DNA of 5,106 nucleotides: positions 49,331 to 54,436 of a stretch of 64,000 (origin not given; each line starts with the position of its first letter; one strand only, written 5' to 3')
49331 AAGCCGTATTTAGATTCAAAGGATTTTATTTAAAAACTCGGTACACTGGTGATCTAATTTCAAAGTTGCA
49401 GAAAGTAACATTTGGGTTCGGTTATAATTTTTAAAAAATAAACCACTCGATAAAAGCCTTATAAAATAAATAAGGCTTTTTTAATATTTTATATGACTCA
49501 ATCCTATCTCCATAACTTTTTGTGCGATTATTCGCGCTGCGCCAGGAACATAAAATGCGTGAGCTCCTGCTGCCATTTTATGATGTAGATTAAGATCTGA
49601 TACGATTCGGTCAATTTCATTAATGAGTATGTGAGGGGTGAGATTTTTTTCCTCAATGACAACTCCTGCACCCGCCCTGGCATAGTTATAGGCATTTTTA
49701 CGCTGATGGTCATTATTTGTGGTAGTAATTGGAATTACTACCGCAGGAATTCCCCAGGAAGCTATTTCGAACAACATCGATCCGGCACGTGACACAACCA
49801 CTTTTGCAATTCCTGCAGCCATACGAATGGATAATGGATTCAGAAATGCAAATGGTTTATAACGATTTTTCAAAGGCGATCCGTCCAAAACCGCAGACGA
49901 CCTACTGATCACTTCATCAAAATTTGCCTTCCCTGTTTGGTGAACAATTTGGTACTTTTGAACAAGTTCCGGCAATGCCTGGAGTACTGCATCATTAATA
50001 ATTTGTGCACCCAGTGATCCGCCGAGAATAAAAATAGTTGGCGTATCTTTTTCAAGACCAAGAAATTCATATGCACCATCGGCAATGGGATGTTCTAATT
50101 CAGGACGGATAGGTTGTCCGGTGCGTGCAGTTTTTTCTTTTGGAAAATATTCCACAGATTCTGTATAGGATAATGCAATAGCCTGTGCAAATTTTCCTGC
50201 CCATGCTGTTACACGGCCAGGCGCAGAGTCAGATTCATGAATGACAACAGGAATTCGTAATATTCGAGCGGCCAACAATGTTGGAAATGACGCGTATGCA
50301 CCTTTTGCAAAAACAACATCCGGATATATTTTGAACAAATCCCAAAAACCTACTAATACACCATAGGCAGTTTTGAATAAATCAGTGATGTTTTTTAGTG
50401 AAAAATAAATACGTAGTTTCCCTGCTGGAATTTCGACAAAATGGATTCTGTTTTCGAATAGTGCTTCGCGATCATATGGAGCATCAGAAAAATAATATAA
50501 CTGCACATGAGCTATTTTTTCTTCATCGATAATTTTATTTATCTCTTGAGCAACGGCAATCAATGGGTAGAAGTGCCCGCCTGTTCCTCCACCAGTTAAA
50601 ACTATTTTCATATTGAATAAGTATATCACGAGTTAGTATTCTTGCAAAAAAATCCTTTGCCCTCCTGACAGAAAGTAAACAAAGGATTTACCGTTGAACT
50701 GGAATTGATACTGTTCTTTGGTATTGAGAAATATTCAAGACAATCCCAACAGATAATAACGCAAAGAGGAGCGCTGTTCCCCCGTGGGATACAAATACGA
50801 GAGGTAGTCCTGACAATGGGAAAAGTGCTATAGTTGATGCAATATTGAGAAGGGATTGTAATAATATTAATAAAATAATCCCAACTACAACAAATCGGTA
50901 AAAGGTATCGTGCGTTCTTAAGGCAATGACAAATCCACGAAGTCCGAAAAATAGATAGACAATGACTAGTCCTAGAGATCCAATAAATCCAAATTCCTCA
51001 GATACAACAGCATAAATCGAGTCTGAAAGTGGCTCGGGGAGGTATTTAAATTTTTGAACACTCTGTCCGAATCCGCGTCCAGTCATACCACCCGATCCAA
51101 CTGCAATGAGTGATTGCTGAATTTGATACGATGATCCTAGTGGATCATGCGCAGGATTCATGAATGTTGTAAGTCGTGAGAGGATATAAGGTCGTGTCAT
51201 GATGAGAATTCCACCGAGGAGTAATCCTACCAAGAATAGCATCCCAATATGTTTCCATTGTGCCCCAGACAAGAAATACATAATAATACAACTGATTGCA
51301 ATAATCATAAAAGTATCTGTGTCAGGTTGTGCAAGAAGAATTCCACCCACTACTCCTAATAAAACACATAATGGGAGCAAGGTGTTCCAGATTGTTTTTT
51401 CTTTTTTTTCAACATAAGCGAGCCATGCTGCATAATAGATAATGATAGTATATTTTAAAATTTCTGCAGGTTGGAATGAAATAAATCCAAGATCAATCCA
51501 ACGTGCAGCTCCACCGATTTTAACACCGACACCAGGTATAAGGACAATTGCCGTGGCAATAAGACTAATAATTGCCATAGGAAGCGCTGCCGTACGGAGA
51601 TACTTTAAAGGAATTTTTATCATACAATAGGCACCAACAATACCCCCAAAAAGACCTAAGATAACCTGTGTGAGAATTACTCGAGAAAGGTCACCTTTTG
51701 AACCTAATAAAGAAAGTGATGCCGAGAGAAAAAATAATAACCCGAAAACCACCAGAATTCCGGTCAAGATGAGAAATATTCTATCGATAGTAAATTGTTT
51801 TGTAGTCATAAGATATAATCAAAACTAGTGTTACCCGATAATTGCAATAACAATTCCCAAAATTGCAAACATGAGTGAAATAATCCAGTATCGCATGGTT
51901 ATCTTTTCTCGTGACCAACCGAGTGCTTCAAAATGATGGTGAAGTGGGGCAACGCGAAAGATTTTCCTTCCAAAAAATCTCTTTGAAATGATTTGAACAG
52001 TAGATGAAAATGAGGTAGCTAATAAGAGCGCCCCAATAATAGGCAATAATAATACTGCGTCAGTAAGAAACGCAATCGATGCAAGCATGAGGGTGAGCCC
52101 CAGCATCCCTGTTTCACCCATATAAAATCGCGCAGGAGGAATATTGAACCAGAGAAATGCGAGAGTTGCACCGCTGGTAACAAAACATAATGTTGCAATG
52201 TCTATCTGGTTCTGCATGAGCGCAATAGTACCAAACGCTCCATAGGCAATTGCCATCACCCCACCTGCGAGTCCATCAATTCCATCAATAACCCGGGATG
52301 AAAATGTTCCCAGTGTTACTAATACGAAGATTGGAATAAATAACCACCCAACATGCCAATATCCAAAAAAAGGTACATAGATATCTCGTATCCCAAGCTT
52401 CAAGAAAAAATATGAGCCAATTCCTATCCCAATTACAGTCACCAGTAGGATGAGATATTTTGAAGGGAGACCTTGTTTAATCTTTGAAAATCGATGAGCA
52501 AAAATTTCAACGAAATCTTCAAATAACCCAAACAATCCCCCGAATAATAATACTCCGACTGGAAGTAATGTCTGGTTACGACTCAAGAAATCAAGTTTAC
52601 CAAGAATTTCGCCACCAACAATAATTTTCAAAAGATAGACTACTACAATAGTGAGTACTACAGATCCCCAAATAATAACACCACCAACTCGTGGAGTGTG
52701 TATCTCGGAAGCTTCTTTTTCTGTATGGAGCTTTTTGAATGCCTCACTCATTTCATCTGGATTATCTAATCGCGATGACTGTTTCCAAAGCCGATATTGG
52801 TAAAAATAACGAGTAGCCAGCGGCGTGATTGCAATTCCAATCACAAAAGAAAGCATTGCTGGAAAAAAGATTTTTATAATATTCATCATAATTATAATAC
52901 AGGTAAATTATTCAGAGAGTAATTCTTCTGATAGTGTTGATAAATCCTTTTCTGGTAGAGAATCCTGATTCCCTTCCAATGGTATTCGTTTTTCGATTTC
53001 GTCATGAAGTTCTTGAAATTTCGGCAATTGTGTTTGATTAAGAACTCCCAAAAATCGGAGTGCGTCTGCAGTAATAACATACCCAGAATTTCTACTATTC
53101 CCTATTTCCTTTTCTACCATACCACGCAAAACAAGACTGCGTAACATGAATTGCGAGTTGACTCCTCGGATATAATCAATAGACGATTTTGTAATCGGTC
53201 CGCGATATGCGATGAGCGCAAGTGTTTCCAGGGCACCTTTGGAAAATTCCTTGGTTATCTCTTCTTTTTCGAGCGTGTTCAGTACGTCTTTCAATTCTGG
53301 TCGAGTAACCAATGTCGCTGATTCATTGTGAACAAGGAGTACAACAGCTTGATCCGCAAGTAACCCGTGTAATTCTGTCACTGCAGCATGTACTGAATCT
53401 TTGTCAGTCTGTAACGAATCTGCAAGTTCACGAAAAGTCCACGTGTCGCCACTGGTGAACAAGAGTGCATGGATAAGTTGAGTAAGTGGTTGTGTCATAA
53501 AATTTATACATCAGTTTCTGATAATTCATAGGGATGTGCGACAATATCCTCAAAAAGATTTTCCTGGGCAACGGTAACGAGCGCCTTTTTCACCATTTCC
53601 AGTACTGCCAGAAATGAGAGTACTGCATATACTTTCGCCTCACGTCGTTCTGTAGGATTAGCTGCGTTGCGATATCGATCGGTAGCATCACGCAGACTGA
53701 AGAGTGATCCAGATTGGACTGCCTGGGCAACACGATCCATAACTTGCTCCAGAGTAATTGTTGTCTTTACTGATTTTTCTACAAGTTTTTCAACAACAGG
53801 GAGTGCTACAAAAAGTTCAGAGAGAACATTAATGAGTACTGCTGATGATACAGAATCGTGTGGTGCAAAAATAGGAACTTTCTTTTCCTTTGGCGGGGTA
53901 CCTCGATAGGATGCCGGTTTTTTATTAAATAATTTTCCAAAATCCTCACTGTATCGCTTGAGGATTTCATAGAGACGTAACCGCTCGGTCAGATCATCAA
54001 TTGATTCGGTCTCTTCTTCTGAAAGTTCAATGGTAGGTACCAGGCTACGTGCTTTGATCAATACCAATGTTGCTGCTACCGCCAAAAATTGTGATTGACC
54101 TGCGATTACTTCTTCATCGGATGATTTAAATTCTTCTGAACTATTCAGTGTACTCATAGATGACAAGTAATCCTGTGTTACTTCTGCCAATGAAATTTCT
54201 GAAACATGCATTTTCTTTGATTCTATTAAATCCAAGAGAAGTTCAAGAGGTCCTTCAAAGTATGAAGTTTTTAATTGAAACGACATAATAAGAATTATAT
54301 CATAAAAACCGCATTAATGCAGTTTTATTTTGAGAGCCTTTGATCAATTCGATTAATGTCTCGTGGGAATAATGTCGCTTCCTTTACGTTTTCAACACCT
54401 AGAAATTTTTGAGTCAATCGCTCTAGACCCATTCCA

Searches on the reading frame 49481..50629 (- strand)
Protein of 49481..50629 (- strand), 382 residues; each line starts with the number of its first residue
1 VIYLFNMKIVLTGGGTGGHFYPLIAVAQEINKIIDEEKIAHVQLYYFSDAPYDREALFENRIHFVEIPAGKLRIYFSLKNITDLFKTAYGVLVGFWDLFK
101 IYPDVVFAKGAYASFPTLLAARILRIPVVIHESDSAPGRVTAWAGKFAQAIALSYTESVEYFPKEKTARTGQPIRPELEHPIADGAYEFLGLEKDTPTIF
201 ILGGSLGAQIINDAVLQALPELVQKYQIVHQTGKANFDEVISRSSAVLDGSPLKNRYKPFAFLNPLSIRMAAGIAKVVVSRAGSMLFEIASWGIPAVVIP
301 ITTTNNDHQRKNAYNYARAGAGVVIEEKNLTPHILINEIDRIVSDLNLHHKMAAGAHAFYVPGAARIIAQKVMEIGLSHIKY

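Call 10: search_protein_families(library=pfam, proteins=[window:49481-50629:-])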
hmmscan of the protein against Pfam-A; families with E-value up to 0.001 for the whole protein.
window:49481-50629:- (382 aa): 3 families
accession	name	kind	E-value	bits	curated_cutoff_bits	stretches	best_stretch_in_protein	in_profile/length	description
PF04101.22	Glyco_tran_28_C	-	1.8e-30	106.6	22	1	198-355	1-153/166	Glycosyltransferase family 28 C-terminal domain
PF03033.26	Glyco_transf_28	-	6e-25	88.4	26.2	1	9-152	1-138/139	Glycosyltransferase family 28 N-terminal domain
PF13579.12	Glyco_trans_4_4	-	0.00041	21.2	29.7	0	91-150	59-119/158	Glycosyl transferase 4-like domain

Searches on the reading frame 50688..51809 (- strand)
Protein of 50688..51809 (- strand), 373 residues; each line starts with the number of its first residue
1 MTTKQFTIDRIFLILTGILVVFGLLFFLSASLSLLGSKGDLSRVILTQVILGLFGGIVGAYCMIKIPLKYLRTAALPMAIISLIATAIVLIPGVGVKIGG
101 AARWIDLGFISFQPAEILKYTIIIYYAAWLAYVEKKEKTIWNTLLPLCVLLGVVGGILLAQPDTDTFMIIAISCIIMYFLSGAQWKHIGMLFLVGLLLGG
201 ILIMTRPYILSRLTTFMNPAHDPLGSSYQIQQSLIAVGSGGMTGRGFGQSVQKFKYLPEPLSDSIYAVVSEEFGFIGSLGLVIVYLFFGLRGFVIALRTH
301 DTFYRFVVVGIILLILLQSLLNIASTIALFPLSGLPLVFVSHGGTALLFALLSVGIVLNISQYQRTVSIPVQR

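Call 10: search_protein_families(library=pfam, proteins=[window:50688-51809:-])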
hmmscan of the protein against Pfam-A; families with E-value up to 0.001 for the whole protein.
window:50688-51809:- (373 aa): 1 family
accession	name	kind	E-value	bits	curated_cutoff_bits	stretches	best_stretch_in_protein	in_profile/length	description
PF01098.24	FTSW_RODA_SPOVE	-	1.2e-88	297.9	26.4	1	12-365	4-355/356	Cell cycle protein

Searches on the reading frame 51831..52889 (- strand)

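Call 10: search_protein_families(library=pfam, proteins=[window:51831-52889:-])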
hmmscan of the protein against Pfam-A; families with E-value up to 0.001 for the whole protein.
window:51831-52889:- (352 aa): 1 family
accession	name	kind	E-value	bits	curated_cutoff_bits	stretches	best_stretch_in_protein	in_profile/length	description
PF00953.26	Glycos_transf_4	-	1.9e-19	70.7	27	1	114-274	8-157/160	Glycosyl transferase family 4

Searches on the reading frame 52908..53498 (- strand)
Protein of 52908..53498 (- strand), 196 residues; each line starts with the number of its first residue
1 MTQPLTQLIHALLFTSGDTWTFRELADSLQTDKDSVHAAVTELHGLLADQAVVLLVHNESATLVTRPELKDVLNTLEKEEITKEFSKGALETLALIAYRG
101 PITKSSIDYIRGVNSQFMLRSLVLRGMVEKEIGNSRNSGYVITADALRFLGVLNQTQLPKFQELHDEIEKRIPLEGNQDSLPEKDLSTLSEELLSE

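Call 10: search_protein_families(library=pfam, proteins=[window:52908-53498:-])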
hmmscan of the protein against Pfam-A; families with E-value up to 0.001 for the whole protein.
window:52908-53498:- (196 aa): 1 family
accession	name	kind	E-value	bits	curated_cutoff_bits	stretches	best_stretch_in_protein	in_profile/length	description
PF04079.22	SMC_ScpB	-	1.6e-30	106.2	27.4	1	8-160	2-159/160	Segregation and condensation complex subunit ScpB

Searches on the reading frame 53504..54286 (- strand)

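Call 10: search_protein_families(library=pfam, proteins=[window:53504-54286:-])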
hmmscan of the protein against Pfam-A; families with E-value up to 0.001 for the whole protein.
window:53504-54286:- (260 aa): 1 family
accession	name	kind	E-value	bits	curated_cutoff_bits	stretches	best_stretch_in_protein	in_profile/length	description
PF02616.19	SMC_ScpA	-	1.5e-16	61.5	24.6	1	20-248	1-227/232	Segregation and condensation protein ScpA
